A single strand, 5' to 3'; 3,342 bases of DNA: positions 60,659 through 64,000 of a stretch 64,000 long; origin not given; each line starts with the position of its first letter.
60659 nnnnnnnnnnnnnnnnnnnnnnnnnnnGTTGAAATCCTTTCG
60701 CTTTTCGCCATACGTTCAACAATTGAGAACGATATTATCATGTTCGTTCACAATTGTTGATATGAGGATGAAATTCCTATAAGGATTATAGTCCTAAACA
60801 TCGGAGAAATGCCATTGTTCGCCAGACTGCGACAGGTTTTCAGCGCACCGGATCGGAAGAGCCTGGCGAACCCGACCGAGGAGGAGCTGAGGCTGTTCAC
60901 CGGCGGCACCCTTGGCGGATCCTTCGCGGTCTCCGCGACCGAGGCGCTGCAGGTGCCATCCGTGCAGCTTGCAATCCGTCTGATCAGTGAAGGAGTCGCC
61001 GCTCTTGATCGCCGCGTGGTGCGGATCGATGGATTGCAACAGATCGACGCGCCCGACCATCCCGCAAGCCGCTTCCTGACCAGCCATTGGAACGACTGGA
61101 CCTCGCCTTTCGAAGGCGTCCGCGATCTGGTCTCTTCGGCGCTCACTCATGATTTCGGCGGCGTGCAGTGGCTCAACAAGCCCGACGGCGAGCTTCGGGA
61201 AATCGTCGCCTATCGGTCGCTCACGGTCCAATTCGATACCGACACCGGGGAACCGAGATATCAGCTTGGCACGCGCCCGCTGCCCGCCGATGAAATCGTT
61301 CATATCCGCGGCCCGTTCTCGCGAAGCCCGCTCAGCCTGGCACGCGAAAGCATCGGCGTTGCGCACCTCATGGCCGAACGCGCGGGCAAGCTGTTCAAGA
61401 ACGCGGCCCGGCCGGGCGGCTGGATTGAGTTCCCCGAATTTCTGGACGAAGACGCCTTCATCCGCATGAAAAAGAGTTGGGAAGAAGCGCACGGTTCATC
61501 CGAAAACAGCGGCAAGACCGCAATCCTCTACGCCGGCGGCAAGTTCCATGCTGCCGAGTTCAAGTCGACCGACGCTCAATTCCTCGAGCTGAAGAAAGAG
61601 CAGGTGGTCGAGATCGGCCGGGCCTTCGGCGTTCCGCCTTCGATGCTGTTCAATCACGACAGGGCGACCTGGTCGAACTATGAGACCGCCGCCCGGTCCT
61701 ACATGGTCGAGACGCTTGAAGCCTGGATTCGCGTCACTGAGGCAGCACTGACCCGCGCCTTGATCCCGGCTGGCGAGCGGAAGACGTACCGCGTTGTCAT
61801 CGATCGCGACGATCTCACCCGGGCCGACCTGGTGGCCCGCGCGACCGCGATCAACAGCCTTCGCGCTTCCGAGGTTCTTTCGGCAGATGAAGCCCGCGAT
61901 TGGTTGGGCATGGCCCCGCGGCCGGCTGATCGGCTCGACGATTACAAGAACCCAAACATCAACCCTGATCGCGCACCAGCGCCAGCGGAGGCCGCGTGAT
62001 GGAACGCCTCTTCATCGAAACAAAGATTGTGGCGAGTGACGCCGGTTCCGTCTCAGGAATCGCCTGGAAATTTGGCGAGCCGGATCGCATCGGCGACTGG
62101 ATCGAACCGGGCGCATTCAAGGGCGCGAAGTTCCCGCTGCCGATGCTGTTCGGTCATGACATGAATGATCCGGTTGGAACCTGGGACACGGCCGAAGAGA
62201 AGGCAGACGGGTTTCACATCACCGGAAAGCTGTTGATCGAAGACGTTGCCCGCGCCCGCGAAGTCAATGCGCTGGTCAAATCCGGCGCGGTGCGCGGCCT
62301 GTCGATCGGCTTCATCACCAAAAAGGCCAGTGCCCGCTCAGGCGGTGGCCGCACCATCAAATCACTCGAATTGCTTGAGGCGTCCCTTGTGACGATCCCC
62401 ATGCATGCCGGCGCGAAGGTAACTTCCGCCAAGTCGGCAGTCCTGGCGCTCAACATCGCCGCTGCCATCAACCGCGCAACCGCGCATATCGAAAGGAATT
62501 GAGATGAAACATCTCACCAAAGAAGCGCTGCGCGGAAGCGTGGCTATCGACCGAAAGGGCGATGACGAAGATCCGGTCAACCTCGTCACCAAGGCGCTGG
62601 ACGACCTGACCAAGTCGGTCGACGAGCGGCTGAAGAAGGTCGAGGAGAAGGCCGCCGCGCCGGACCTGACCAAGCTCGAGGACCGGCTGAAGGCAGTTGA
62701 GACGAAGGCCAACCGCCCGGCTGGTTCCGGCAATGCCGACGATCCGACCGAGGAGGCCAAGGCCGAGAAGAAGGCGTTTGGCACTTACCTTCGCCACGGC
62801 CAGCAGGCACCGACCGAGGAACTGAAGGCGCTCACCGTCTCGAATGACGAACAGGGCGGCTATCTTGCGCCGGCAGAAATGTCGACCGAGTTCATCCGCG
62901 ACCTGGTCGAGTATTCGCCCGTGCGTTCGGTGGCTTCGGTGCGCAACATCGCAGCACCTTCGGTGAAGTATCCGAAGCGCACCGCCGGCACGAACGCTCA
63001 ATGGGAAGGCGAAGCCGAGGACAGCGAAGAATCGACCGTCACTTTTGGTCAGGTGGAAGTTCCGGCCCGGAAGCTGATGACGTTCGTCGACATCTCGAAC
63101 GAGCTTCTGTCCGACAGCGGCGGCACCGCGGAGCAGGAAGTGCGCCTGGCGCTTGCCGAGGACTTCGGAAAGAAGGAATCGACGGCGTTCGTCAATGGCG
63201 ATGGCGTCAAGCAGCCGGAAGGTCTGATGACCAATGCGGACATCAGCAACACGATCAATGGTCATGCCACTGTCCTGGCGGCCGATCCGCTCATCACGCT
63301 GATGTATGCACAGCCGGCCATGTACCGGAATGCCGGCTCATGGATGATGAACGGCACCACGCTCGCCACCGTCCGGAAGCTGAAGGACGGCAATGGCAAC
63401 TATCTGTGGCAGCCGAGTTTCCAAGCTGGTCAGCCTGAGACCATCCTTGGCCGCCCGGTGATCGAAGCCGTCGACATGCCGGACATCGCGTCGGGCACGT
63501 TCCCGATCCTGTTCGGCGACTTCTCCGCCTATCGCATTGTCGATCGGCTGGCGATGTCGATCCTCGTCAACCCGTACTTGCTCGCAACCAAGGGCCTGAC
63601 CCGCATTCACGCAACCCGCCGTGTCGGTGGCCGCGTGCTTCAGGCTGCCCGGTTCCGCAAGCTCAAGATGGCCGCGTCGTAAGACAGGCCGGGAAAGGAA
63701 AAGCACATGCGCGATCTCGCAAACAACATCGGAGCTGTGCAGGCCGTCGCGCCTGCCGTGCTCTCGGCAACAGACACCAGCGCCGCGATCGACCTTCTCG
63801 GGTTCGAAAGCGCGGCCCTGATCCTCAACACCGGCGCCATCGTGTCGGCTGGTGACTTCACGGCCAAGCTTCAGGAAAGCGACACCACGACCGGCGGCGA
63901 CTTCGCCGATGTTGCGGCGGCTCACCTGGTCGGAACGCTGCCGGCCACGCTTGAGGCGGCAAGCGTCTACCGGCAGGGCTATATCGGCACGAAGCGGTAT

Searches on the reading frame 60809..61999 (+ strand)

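Call 5: search_protein_families(library=pfam, proteins=[window:60809-61999:+], max_evalue=0.01)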
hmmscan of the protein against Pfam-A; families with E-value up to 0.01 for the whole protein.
window:60809-61999:+ (396 aa): 2 families
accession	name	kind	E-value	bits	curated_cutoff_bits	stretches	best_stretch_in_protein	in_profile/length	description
PF04860.17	Phage_portal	-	5.8e-71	239.7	39.1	1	51-367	2-321/321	Phage portal protein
PF05136.18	Phage_portal_2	-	0.0076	15.9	32.9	0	229-304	272-348/354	Phage portal protein, lambda family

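Call 6: search_protein_families(library=phrogs, proteins=[window:60809-61999:+], max_evalue=0.01)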
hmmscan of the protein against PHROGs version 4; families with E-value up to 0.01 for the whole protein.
window:60809-61999:+ (396 aa): 6 families
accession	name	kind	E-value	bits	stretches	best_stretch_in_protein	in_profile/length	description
phrog_12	-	head and packaging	7.5e-77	260.8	1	1-383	48-429/646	portal protein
phrog_2662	-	head and packaging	4.4e-41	142.3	1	42-372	60-409/717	portal protein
phrog_5929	-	head and packaging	9.6e-34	117.7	1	190-379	6-193/228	portal protein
phrog_2271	-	head and packaging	1.3e-13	50.6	1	184-364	203-379/859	portal protein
phrog_11323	-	unknown function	2.7e-08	35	1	279-380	1-101/130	-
phrog_21454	-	unknown function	6.9e-08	33.1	1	206-363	2-155/320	-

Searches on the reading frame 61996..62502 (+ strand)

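Call 5: search_protein_families(library=pfam, proteins=[window:61996-62502:+], max_evalue=0.01)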
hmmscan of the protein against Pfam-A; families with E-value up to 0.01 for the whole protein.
window:61996-62502:+ (168 aa): 1 family
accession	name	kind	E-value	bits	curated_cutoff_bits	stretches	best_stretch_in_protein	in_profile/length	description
PF04586.22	Peptidase_S78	-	5.5e-22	79.1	21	1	9-146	5-156/165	Caudovirus prohead serine protease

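Call 6: search_protein_families(library=phrogs, proteins=[window:61996-62502:+], max_evalue=0.01)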
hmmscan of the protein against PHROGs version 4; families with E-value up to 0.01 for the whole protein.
window:61996-62502:+ (168 aa): 12 families
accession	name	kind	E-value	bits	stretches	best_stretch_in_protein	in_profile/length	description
phrog_80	-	head and packaging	3.6e-42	146.3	1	1-153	216-389/607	head maturation protease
phrog_617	-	head and packaging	2.9e-24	86.9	1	9-149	18-165/626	major head protein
phrog_3244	-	head and packaging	6.8e-15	56.6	1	15-151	31-186/326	head maturation protease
phrog_2263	-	head and packaging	2.8e-11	44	1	18-148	40-179/551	major head protein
phrog_3270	-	head and packaging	1.6e-10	41.3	1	16-146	4-130/603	head maturation protease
phrog_13361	-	unknown function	1.3e-07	32.6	1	10-112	13-119/132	-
phrog_9644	-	head and packaging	8.5e-05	23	1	19-152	165-313/341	head maturation protease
phrog_4523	-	head and packaging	0.00013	21.8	1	48-152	72-179/644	major head and protease protein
phrog_11321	-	unknown function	0.00015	22.3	1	50-140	35-134/327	-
phrog_30146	-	unknown function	0.00028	21.8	1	10-63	13-64/79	-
phrog_7015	-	head and packaging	0.00049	20.7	1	7-150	6-144/240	head maturation protease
phrog_13042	-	head and packaging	0.0099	16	1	72-137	95-166/386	major head protein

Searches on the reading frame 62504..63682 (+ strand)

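Call 5: search_protein_families(library=pfam, proteins=[window:62504-63682:+], max_evalue=0.01)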
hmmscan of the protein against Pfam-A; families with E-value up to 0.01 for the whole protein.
window:62504-63682:+ (392 aa): 1 family
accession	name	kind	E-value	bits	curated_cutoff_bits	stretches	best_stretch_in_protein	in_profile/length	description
PF05065.19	Phage_capsid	-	3.1e-84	283.1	24.2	1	118-388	1-279/280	Phage capsid family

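Call 6: search_protein_families(library=phrogs, proteins=[window:62504-63682:+], max_evalue=0.01)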
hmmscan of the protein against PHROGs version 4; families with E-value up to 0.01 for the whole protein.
window:62504-63682:+ (392 aa): 7 families
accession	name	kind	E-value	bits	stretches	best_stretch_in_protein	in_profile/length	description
phrog_10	-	head and packaging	9.7e-84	283.7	1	31-392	286-638/752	major head protein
phrog_617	-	head and packaging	5.4e-38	132.3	1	23-388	238-622/626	major head protein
phrog_15928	-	head and packaging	3e-31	109.8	1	242-387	33-176/185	major head protein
phrog_2263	-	head and packaging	1.2e-15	58.4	1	42-343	190-498/551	major head protein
phrog_17162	-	unknown function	6.9e-11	43.2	1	309-391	2-84/85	-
phrog_1623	-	head and packaging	1.4e-07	32.1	1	112-247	15-162/305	virion structural protein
phrog_212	-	head and packaging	0.00047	20.6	1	128-303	22-195/301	major head protein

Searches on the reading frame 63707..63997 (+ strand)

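Call 14: search_protein_families(library=phrogs, proteins=[window:63707-63997:+], max_evalue=0.01)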
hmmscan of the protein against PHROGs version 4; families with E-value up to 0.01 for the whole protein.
window:63707-63997:+ (97 aa): 1 family
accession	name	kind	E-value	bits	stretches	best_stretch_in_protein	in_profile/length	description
phrog_5707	-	unknown function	4.3e-22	79.5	1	1-97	2-104/134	-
